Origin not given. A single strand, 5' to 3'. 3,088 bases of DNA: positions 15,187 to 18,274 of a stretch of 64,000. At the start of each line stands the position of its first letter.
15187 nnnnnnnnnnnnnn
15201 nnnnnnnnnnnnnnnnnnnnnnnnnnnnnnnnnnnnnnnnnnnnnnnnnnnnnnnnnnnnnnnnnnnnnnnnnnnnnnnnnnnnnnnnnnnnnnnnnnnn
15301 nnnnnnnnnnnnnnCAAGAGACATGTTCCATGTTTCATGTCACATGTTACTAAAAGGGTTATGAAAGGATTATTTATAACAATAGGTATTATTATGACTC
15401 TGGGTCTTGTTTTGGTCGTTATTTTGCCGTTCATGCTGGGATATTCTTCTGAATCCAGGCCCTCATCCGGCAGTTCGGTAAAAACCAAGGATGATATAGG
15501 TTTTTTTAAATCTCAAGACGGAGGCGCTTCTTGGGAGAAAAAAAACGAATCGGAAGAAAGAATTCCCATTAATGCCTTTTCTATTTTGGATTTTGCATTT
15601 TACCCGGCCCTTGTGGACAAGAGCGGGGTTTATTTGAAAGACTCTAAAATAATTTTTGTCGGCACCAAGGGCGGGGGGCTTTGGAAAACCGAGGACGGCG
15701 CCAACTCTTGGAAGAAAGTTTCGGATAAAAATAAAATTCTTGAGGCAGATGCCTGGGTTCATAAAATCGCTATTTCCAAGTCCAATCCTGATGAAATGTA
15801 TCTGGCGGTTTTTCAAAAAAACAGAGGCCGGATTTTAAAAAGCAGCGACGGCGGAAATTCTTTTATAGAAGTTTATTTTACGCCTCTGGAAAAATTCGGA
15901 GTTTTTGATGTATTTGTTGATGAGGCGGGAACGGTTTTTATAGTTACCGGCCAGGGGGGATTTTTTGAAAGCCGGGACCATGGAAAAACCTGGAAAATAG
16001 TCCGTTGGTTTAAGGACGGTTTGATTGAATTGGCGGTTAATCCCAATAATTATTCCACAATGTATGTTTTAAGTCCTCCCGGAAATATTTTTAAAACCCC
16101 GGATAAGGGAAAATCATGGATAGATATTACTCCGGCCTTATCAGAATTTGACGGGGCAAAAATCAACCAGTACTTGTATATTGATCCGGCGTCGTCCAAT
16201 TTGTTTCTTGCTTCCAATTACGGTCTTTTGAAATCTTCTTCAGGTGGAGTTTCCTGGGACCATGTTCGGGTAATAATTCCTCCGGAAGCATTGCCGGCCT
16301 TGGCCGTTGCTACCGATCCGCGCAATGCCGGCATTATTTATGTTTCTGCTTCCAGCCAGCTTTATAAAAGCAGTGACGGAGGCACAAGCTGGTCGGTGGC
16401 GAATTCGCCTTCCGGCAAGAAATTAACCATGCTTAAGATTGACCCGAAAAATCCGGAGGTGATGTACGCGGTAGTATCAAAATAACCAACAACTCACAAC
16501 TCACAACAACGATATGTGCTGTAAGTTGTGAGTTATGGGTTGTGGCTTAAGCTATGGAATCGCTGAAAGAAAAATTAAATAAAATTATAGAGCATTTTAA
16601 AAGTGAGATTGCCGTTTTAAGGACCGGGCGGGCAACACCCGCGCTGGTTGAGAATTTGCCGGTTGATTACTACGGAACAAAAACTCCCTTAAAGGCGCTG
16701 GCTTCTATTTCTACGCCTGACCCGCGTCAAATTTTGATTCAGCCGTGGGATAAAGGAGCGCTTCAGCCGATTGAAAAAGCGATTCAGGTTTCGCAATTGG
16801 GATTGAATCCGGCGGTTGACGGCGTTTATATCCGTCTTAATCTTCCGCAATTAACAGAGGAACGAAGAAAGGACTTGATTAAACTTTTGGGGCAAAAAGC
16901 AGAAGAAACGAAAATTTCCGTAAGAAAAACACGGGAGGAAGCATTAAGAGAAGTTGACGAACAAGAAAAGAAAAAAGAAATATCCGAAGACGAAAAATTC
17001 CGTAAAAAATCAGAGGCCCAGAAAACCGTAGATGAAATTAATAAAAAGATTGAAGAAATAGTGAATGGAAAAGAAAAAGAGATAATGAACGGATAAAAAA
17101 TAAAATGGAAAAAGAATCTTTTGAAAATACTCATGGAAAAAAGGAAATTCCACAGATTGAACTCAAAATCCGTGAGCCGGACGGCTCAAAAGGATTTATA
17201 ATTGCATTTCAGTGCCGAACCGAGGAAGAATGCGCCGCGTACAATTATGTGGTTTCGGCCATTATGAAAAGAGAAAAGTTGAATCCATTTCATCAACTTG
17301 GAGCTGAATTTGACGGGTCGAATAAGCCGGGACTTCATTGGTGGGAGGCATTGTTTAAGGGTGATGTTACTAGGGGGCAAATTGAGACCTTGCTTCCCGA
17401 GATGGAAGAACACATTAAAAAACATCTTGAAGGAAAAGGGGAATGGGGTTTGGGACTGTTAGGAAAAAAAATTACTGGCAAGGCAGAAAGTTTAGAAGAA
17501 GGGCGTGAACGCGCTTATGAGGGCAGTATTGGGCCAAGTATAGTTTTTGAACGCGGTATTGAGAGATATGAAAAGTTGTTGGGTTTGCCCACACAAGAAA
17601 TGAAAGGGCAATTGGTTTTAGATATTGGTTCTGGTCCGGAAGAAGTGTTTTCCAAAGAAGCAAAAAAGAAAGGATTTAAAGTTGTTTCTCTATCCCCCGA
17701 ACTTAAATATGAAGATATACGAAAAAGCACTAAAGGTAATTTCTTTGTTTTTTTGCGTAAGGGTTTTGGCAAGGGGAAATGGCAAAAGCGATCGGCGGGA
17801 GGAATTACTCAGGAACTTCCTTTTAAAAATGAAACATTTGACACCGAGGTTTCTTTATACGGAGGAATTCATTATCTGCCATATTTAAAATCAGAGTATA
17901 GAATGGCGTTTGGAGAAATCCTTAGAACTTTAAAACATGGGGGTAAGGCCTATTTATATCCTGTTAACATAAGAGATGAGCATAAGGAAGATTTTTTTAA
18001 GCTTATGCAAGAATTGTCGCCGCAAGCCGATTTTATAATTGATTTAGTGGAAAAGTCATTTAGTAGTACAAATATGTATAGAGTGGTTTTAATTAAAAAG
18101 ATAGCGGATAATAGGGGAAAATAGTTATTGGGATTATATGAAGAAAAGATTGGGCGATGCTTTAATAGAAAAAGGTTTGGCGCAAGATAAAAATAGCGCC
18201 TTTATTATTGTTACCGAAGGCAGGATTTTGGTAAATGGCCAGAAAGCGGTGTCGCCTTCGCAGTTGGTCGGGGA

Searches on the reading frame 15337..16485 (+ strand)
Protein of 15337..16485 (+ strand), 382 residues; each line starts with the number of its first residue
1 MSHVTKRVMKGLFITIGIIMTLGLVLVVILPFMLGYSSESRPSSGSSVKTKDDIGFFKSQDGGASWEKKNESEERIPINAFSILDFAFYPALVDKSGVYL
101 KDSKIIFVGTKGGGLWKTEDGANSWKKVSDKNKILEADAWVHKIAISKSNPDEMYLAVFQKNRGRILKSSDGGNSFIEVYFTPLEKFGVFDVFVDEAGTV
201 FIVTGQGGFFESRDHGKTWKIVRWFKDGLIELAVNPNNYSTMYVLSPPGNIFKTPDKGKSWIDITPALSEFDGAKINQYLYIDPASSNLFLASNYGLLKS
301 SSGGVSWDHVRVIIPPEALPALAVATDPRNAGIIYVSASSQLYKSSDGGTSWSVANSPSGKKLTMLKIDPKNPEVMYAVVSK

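Call 82: search_protein_families(library=pfam, proteins=[window:15337-16485:+], max_evalue=0.001)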
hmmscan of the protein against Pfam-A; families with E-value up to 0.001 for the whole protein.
window:15337-16485:+ (382 aa): 3 families
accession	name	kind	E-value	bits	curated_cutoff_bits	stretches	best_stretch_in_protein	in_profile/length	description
PF15902.12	Sortilin-Vps10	-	3.7e-19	69.3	33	1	210-292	4-85/446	Sortilin, neurotensin receptor 3,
PF14870.12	PSII_BNR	-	2.4e-12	47.2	27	0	174-222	220-269/303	Photosynthesis system II assembly factor YCF48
PF02012.26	BNR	-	0.00075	19.6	27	0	210-220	1-11/12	BNR/Asp-box repeat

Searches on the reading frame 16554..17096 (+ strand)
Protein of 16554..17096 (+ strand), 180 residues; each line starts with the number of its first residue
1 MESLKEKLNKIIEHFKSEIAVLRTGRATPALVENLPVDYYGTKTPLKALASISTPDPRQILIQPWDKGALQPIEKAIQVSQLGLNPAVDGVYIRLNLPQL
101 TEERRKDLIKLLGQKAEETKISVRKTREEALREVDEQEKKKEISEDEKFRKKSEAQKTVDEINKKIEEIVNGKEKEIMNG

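Call 82: search_protein_families(library=pfam, proteins=[window:16554-17096:+], max_evalue=0.001)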
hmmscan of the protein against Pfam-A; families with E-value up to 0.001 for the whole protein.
window:16554-17096:+ (180 aa): 1 family
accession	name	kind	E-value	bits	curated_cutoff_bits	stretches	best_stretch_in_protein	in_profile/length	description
PF01765.24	RRF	-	4.8e-59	199.3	29.7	1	15-178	1-164/164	Ribosome recycling factor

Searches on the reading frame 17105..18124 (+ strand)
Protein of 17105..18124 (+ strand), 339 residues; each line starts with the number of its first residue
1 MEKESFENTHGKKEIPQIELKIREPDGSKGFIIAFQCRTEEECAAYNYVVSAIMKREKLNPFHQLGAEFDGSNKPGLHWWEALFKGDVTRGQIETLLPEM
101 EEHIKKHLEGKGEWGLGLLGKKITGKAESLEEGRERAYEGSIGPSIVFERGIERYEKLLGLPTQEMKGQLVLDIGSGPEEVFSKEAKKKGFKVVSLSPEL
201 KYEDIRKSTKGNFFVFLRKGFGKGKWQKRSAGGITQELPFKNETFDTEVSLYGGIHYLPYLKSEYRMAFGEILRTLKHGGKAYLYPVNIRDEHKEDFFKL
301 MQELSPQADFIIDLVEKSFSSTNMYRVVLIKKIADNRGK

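Call 82: search_protein_families(library=pfam, proteins=[window:17105-18124:+], max_evalue=0.001)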
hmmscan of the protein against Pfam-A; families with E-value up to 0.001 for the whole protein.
window:17105-18124:+ (339 aa): 1 family
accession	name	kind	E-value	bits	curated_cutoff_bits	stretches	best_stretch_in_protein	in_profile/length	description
PF08241.18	Methyltransf_11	-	0.00062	20.8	21.2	0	232-283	48-94/95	Methyltransferase domain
